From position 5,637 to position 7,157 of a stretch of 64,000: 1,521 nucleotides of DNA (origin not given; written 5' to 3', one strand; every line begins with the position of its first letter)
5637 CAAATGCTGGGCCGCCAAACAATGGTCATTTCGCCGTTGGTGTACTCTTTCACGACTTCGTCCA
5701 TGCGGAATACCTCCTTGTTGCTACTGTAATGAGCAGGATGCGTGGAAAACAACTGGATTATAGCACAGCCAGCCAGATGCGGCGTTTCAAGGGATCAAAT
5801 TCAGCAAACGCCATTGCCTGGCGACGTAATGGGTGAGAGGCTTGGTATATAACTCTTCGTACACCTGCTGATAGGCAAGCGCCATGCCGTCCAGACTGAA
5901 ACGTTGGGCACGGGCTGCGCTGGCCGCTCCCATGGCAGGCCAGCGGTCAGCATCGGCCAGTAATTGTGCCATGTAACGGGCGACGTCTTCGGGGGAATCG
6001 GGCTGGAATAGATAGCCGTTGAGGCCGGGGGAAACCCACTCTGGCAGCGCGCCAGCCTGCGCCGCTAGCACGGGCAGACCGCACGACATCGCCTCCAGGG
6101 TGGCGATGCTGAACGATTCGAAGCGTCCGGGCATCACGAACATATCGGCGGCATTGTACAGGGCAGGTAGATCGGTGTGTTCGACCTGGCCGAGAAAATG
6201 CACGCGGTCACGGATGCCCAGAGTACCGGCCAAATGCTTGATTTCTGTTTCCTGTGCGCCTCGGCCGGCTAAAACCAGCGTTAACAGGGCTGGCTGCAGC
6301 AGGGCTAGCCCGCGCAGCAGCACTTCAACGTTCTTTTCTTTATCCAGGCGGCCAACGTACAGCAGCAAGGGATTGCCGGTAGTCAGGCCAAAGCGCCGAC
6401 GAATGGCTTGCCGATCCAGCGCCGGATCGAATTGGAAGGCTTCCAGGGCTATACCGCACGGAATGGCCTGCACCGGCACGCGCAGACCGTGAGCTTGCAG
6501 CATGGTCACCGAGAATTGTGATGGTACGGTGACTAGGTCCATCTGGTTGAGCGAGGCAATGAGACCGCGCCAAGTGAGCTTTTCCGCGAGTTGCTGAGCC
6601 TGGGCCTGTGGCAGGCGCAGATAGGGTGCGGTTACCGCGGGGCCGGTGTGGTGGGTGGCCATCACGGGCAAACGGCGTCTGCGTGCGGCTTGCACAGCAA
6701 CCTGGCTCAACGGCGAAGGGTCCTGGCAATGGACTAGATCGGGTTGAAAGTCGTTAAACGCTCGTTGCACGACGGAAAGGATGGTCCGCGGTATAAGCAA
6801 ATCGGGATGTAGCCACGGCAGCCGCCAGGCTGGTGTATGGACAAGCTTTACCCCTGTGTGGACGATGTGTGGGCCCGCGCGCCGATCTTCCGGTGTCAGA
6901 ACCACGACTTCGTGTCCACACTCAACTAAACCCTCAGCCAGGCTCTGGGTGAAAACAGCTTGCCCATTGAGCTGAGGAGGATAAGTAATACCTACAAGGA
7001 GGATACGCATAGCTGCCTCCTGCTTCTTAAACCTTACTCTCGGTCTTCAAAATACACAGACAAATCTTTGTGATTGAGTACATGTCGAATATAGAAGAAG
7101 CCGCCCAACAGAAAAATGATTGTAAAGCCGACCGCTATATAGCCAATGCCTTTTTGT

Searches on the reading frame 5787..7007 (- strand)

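Call 52: search_protein_families(library=pfam, proteins=[window:5787-7007:-], max_evalue=0.00001)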
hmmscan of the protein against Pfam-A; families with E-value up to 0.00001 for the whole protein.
window:5787-7007:- (406 aa): 6 families
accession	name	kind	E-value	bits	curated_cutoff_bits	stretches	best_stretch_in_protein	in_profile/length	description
PF00534.26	Glycos_transf_1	-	3.1e-41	141.2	26.4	1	198-355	1-161/172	Glycosyl transferases group 1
PF13692.12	Glyco_trans_1_4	-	7.5e-39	133.7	27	1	213-352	2-142/142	Glycosyl transferases group 1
PF13439.12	Glyco_transf_4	-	1.1e-26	94.3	28.5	1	14-189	2-169/170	Glycosyltransferase Family 4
PF13579.12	Glyco_trans_4_4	-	2.8e-22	80.2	29.7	1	14-185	1-158/158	Glycosyl transferase 4-like domain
PF20706.3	GT4-conflict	-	4.3e-12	46.1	26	1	9-318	7-313/385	Family 4 Glycosyltransferase in conflict systems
PF13524.12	Glyco_trans_1_2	-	4.7e-10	40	25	1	263-368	27-130/144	Glycosyl transferase-like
